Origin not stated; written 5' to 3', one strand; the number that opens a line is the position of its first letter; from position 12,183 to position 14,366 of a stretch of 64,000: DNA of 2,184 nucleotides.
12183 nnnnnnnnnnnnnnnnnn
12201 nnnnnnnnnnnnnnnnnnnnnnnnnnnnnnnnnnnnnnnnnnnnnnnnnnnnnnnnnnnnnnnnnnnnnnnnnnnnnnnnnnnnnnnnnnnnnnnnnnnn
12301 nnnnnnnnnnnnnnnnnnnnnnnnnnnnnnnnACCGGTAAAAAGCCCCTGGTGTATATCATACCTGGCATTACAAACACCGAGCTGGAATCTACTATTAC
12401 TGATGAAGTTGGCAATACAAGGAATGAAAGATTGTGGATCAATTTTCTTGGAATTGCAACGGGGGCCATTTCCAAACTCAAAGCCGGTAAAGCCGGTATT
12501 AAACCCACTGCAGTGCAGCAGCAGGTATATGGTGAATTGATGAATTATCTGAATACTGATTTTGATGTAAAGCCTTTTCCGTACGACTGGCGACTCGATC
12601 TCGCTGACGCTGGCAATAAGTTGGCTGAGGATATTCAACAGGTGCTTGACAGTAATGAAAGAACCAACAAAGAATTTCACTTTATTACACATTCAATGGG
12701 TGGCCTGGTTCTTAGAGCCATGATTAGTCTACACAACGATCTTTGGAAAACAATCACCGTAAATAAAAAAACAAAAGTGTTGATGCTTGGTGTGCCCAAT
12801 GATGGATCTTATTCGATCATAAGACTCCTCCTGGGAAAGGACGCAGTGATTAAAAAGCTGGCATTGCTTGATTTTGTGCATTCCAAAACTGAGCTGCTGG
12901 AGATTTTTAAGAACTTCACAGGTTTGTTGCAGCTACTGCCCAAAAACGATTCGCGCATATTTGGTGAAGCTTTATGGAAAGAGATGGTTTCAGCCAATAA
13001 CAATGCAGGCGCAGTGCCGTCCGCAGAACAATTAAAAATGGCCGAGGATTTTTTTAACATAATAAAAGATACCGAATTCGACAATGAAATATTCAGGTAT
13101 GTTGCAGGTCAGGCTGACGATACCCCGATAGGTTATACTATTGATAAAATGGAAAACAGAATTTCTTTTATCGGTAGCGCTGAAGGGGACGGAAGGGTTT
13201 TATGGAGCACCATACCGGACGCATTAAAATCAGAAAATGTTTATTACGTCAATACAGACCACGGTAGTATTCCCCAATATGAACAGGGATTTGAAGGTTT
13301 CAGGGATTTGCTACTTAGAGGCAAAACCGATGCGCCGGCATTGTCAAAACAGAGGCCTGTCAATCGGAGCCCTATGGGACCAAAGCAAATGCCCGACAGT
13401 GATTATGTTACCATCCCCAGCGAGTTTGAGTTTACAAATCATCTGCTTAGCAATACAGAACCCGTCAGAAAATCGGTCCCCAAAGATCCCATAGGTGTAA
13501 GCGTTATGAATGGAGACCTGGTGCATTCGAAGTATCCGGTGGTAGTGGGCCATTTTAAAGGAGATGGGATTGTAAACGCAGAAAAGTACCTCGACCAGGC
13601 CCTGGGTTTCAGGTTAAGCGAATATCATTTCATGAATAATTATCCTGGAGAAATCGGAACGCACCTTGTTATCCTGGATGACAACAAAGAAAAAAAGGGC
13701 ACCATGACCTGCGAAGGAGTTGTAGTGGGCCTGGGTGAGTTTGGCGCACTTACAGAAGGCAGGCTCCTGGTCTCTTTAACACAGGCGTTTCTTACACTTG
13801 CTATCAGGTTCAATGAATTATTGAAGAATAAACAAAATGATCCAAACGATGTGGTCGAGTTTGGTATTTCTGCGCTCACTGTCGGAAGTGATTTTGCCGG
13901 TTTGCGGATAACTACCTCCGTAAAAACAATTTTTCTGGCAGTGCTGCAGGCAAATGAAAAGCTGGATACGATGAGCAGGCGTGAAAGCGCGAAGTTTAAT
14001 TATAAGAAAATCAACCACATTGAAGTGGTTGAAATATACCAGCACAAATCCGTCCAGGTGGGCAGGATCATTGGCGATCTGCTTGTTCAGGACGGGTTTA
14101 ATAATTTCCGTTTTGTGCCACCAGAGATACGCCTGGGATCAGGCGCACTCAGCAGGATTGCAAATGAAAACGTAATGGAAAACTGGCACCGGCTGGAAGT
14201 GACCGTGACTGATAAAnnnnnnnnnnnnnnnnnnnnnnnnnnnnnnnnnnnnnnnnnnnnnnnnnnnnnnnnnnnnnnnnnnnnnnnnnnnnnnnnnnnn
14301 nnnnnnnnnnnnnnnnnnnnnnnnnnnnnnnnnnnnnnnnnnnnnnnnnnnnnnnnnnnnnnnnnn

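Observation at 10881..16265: Giant tri-enzymatic protein with lipase, LCAT-like phospholipase and CHAT protease domains, divergent from the eCIS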

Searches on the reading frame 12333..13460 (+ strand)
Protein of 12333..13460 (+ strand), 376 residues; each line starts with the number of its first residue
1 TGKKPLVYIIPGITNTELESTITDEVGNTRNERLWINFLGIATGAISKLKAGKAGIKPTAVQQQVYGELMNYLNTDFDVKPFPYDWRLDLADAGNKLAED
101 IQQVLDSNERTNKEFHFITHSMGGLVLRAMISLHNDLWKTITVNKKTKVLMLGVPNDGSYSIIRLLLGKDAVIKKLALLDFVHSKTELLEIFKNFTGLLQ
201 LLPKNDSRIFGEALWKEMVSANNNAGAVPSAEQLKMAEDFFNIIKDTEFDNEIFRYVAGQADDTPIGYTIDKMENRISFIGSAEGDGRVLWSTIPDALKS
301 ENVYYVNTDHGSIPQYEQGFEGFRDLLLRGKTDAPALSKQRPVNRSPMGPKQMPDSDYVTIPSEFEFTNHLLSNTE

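Call 53: search_solved_structures(query=window:12333-13460:+, max_evalue=1)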
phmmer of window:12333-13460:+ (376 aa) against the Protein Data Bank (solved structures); distinct sequences matched with E-value up to 1: 18.
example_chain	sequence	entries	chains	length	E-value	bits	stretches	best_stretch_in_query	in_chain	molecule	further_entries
1qmr_A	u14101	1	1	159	0.053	15.7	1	219-310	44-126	MAJOR POLLEN ALLERGEN BET V 1-A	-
4bk7_A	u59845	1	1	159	0.054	15.7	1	226-302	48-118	MAJOR POLLEN ALLERGEN BET V 1-A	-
4a80_A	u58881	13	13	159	0.055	15.6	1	226-302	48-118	MAJOR POLLEN ALLERGEN BET V 1-A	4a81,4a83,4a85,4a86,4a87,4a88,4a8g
7mxl_C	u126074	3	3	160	0.056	15.6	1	226-302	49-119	Major pollen allergen Bet v 1-A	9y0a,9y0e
4bk6_A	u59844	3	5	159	0.056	15.6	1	226-302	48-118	MAJOR POLLEN ALLERGEN BET V 1-A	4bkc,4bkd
1b6f_A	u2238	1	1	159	0.056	15.6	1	226-302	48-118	PROTEIN (MAJOR POLLEN ALLERGEN BET V 1-A)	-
4a84_A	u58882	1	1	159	0.063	15.4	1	223-302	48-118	MAJOR POLLEN ALLERGEN BET V 1-A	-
1llt_A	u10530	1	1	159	0.11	14.6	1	218-302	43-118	POLLEN ALLERGEN BET V 1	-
4a8u_A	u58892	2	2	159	0.12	14.5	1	226-289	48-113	MAJOR POLLEN ALLERGEN BET V 1-J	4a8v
7n0u_C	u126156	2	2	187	0.18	13.9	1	232-312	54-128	Recombinant Bet v 1 | Major pollen allergen Bet v 1-A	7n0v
1btv_A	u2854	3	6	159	0.19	13.8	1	232-302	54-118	BET V 1 | MAJOR POLLEN ALLERGEN BET V 1-A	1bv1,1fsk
6y3i_A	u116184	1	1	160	0.2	13.8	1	201-293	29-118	Major allergen variant Cor a 1.0402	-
6y3k_A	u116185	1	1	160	0.2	13.8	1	201-293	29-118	Major allergen variant Cor a 1.0403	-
1fm4_A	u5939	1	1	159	0.2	13.8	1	222-286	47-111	MAJOR POLLEN ALLERGEN BET V 1-L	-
6y3h_A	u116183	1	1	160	0.23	13.6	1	202-293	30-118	Major allergen Cor a 1.0401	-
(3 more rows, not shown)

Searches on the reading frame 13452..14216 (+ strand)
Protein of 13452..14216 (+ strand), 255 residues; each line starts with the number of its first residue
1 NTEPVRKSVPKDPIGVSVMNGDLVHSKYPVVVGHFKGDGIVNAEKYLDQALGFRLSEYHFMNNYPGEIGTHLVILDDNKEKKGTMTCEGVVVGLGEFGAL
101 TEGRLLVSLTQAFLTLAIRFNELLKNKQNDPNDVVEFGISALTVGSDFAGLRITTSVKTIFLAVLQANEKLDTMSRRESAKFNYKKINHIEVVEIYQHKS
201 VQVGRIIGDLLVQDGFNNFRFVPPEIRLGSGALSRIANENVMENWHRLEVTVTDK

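Call 31: search_solved_structures(query=A2, max_evalue=10, show_alignments=2)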
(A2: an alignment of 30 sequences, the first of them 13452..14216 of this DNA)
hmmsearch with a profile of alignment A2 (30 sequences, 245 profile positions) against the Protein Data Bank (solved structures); distinct sequences matched with E-value up to 10: 18.
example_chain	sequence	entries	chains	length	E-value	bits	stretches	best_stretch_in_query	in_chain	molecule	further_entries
9qvx_D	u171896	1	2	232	0.16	14.6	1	110-146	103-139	Proteasome subunit alpha type-7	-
8qys_C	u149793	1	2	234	0.16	14.6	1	110-146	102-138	Proteasome subunit alpha type-7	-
7b12_D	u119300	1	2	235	0.16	14.6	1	110-146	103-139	Proteasome subunit alpha type-7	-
5m32_Q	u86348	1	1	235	0.16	14.6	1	110-146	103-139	Proteasome subunit alpha type-7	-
6r70_C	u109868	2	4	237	0.16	14.6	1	110-146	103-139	Proteasome subunit alpha type-7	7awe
22mm_j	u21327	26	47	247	0.17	14.5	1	110-146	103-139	Proteasome subunit alpha type-7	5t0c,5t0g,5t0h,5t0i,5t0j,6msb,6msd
4r3o_D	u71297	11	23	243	0.17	14.5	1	110-146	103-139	Proteasome subunit alpha type-7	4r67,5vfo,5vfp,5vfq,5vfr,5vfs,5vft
1iru_D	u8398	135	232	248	0.17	14.5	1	110-146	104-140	20S proteasome | Proteasome subunit alpha type-7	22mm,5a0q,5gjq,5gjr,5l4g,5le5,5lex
7dr6_O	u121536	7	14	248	0.17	14.5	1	110-146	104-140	Proteasome subunit alpha type-7 | Proteasome subunit alpha type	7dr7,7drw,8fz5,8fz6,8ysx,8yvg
3unb_C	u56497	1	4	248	0.17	14.5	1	110-146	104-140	Proteasome subunit alpha type-7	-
3une_C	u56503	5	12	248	0.17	14.5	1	110-146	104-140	Proteasome subunit alpha type-7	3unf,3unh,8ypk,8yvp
9e8g_J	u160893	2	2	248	0.18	14.4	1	110-146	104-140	Proteasome subunit alpha type-7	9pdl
6epc_D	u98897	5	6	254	0.34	13.5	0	111-146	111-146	Proteasome subunit alpha type-7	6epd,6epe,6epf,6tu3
5m32_C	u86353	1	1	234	0.41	13.2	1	110-146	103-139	Proteasome subunit alpha type-7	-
7p5h_A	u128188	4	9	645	0.74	12.4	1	67-98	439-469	Fe-hydrogenase, subunit alpha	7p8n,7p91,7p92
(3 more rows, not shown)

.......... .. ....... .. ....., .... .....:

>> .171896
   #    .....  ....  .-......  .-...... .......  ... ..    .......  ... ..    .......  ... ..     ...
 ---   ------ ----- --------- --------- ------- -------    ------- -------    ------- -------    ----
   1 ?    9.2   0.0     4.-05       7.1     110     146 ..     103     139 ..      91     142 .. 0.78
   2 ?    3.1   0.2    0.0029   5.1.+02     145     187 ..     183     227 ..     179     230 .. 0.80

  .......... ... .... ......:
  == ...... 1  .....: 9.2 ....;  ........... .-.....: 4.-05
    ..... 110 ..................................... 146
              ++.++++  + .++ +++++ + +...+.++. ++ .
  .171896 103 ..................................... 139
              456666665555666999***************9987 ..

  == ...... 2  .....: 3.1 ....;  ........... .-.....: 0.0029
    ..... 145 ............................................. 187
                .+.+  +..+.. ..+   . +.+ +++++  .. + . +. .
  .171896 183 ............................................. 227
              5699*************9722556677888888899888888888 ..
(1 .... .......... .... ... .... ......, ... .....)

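Call 40: predict_structure(alignment_id=A2)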
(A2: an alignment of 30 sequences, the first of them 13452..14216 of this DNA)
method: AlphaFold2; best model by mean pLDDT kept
length: 255 residues; sequences in the alignment: 30
mean_pLDDT: 83.1   pTM: 0.82
mean pLDDT of the five models: 83.1, 81.7, 81.6, 80.8, 80.8
residues with pLDDT >= 90: 132; 70-90: 74; 50-70: 23; < 50: 26
segments of 3 or more residues with pLDDT < 50: 1-7, 81-85, 241-253
pLDDT, mean of each block of 10 residues (from residue 1): 46 92 90 90 86 92 94 80 62 90 94 96 79 82 75 92 97 85 89 92 95 92 89 71 45 46
secondary structure, 60 per line:
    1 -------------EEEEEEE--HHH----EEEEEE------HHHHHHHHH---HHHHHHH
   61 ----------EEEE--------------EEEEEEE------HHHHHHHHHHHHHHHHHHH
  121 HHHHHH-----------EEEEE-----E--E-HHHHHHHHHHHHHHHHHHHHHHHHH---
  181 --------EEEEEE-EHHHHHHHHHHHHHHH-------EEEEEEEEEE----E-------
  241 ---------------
elements in order: E14-20 E30-35 H42-50 H54-60 E71-74 E89-95 H102-126 E138-142 H153-177 E189-194 H197-211 E219-228

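Call 70: search_protein_families(library=pfam, alignment_id=A2, max_evalue=1)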
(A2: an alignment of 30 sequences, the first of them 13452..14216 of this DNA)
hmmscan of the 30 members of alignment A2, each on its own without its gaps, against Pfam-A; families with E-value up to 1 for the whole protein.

A. member 1, window:13452-14216:+ (255 aa): 0 families

B. families by the number of members that match (of 30 scanned): 12 families
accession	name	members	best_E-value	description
PF02789.23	Peptidase_M17_N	11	9.1e-06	Cytosol aminopeptidase family, N-terminal domain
PF20292.4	MC7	2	0.011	ABC-three component (ABC-3C) system Middle Component 7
PF11039.13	DUF2824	1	0.012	Protein of unknown function (DUF2824)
PF05147.19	LANC_like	1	0.031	Lanthionine synthetase C-like protein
PF17577.7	ETM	1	0.032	ECORI-T site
PF08632.15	Zds_C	1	0.034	Activator of mitotic machinery Cdc14 phosphatase activation C-term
PF22896.3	OB_RNR_1st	1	0.063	Ribonuclease R, OB first domain, N-terminal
PF07534.22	TLD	1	0.071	TLDc domain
PF15531.11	Ntox27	1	0.13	Bacterial toxin 27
PF00984.24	UDPG_MGDP_dh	1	0.19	UDP-glucose/GDP-mannose dehydrogenase family, central domain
PF00134.28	Cyclin_N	1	0.22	Cyclin, N-terminal domain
PF22452.1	BF9343_1606-like_C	1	0.25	BF9343_1606-like, C-terminal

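Call 90: search_protein_representatives(alignment_id=A2)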
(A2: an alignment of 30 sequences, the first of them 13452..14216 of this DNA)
Query: 30 sequences, 245 profile positions. Proteins with E-value up to 0.001 (for the whole library): 1704; up to 1e-10: 1438; up to 1e-30: 933. The best 150 are listed.
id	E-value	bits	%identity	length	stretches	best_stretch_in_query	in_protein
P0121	4.5e-88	311.2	-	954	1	3-244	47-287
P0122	2.4e-86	305.5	-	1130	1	6-244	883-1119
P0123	1.3e-85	303.2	-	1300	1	7-243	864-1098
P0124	8.9e-85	300.4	-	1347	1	6-244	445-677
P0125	2.2e-84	299.1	-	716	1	5-243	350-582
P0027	2.7e-84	298.8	-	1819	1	4-243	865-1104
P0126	6.9e-84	297.5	-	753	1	4-244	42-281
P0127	1.1e-83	296.7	-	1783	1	7-243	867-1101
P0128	4.4e-83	294.8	-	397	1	10-243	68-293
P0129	7.4e-83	294.1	-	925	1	5-244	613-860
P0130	9.9e-83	293.7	-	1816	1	4-244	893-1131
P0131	1.8e-82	292.9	-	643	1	8-244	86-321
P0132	2.9e-82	292.2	-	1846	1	4-244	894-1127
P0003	3.1e-82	292.1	-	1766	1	2-244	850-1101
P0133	5.4e-82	291.3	-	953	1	7-244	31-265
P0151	3.3e-76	272.3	-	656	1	6-244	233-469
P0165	1.3e-74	267.1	-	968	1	12-242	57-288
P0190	2.4e-70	253.1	-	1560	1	9-244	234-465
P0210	9.6e-68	244.6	-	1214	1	4-244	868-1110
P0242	2.2e-65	236.8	-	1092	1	7-244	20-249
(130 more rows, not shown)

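Call 92: find_encoding_contigs(protein=P0121, flank=8000, max_places=3)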
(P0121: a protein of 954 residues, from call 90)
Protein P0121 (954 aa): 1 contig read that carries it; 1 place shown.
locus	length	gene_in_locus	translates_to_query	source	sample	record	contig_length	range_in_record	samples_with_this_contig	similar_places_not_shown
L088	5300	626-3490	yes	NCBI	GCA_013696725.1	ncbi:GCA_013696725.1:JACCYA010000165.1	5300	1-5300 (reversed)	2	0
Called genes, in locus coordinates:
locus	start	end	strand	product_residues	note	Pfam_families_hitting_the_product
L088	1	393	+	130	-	?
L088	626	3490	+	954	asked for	PF12770:CHAT, PF20308:TPR-S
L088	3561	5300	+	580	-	PF13424:TPR_12 (faint), PF07730:HisKA_3, PF02518:HATPase_c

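Call 93: find_encoding_contigs(protein=P0165, flank=8000, max_places=3)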
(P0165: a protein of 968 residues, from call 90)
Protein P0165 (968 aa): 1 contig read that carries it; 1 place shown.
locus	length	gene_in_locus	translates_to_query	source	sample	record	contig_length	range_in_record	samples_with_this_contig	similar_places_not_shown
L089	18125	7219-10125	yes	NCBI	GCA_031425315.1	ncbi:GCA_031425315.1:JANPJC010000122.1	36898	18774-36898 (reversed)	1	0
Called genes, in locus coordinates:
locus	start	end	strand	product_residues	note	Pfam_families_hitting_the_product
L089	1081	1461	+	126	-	-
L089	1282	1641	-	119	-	-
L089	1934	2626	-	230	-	PF00072:Response_reg, PF00486:Trans_reg_C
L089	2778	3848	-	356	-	PF13493:DUF4118, PF00512:HisKA, PF02518:HATPase_c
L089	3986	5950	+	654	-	PF02705:K_trans, PF22776:K_trans_C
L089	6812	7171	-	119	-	-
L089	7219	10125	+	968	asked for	PF12770:CHAT, PF20308:TPR-S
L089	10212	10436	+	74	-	-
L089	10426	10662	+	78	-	-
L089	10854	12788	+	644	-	PF00211:Guanylate_cyc, PF00515:TPR_1 (faint), PF07719:TPR_2 (faint), PF13431:TPR_17 (faint), PF13432:TPR_16 (faint), PF14559:TPR_19 (faint), PF12895:ANAPC3 (weak), PF01535:PPR (faint)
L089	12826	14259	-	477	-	PF01565:FAD_binding_4, PF08031:BBE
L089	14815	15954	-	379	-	-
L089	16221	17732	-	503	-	PF02661:Fic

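Call 95: search_protein_families(library=pfam, proteins=[P0190, P0151, P0242], max_evalue=0.001)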
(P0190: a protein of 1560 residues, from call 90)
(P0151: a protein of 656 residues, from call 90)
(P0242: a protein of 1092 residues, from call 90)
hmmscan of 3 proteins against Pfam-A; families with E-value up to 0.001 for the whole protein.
P0190 (1560 aa): 5 families
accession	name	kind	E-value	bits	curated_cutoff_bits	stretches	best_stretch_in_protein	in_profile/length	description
PF12770.12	CHAT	-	3.4e-30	105.9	24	1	514-790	1-289/289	CHAT domain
PF13676.11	TIR_2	-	9.1e-17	62.1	28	1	1051-1172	1-109/122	TIR domain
PF01582.25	TIR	-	1.2e-06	28.9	21.3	1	1057-1153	9-97/179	TIR domain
PF13365.12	Trypsin_2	-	0.00014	23.1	27.6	1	945-990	97-144/144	Trypsin-like peptidase domain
PF25022.1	NPHP3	-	0.00052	20.5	33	1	1256-1415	5-158/160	Nephrocystin-3 domain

P0151 (656 aa): 0 families

P0242 (1092 aa): 2 families
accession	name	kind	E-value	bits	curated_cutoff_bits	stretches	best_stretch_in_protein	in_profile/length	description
PF12770.12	CHAT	-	4.4e-28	99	24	1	294-570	2-289/289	CHAT domain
PF20308.4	TPR-S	-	3.4e-13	50.5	27.6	1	654-781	1-99/102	Tetratricopeptide Repeats-Sensor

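Call 100: fold_search(model_id=the predicted structure, library=pdb)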
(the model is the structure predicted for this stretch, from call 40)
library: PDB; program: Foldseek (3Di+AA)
matches with E <= 10: 776; with E <= 0.001: 176
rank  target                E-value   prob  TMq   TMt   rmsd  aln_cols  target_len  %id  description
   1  3q6z                  2.3e-06  1.00  0.47  0.62   5.5       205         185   15  HUman PARP14 (ARTD8)-Macro domain 1 in complex with adenosine-5-diphosphoribose (released 2011-02-09)
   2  6fx7                  2.4e-06  1.00  0.47  0.59   5.3       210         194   16  Crystal structure of in vitro evolved Af1521 (released 2019-09-25)
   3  1hjz_A                5.4e-06  1.00  0.48  0.60   5.4       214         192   15  Crystal structure of AF1521 protein containing a macroH2A domain (released 2003-07-10)
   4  3jru_A                1.2e-05  1.00  0.45  0.25   5.1       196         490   15  Crystal structure of Leucyl Aminopeptidase (pepA) from Xoo0834,Xanthomonas oryzae pv. oryzae KACC10331 (released 2010-09-08)
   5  7wr6_B                1.4e-05  1.00  0.46  0.57   5.5       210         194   14  Crystal structure of ADP-riboxanated caspase-4 in complex with Af1521 (released 2023-01-25)
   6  6r0g_B                1.6e-05  1.00  0.47  0.68   4.2       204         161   11  Getah virus macro domain in complex with ADPr, pose 2 (released 2020-04-01)
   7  4etj                  1.8e-05  1.00  0.50  0.73   4.2       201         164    8  Crystal Structure of E6H variant of de novo designed serine hydrolase OSH55, Northeast Structural Genomics Consortium (N (released 2012-06-13)
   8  1zr3_C                2.4e-05  1.00  0.51  0.68   4.3       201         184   15  Crystal structure of the macro-domain of human core histone variant macroH2A1.1 (form B) (released 2006-02-14)
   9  2dx6_A                2.5e-05  1.00  0.48  0.73   4.0       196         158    9  Crystal structure of conserved hypothetical protein, TTHA0132 from Thermus thermophilus HB8 (released 2007-02-24)
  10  4gvw                  2.5e-05  1.00  0.48  0.60   5.3       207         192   13  Three-dimensional structure of the de novo designed serine hydrolase 2bfq_3, Northeast Structural Genomics Consortium (N (released 2012-09-12)
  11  3gqo_C                2.5e-05  1.00  0.45  0.66   4.9       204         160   11  Crystal structure of macro domain of Venezuelan Equine Encephalitis virus in complex with ADP-ribose (released 2009-07-21)
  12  3gqo_A                2.7e-05  1.00  0.45  0.66   4.8       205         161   13  Crystal structure of macro domain of Venezuelan Equine Encephalitis virus in complex with ADP-ribose (released 2009-07-21)
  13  1zr3_A                2.8e-05  1.00  0.49  0.65   5.2       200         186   14  Crystal structure of the macro-domain of human core histone variant macroH2A1.1 (form B) (released 2006-02-14)
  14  4j4z                  3.2e-05  1.00  0.50  0.74   4.0       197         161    9  Crystal structure of the improved variant of the evolved serine hydrolase, OSH55.4_H1.2, bond with sulfate ion in the ac (released 2013-03-06)
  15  1yd9_C                3.8e-05  1.00  0.50  0.66   5.1       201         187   13  1.6A Crystal Structure of the Non-Histone Domain of the Histone Variant MacroH2A1.1. (released 2005-09-27)
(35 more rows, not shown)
